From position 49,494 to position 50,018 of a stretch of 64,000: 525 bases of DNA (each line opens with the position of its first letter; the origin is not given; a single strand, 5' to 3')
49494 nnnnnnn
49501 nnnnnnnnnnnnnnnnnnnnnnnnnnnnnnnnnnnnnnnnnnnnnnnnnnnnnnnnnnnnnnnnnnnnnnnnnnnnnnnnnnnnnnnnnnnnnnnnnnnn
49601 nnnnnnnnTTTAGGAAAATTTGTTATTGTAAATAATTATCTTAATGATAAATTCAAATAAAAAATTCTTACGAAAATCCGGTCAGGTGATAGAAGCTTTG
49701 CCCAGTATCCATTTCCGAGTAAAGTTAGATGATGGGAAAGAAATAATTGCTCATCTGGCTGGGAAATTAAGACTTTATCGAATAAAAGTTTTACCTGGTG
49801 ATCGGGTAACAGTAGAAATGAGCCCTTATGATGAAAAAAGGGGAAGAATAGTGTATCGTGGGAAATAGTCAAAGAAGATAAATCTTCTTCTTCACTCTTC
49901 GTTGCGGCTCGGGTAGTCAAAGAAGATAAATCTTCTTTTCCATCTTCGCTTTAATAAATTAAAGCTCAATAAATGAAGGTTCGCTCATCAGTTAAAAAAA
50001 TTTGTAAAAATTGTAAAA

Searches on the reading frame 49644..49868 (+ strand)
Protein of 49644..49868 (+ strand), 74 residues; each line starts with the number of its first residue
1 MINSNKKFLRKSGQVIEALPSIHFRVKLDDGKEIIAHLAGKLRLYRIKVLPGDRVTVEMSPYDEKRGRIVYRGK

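Call 69: find_encoding_contigs(protein=window:49644-49868:+, flank=6000, max_places=6)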
Protein window:49644-49868:+ (74 aa): 1 contig read that carries it; 1 place shown.
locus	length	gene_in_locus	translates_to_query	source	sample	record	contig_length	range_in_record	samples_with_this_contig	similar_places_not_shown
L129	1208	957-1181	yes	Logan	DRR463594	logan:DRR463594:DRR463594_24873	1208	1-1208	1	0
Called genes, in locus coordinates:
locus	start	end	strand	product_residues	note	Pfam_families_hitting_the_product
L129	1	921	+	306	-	?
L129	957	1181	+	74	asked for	PF01176:eIF-1a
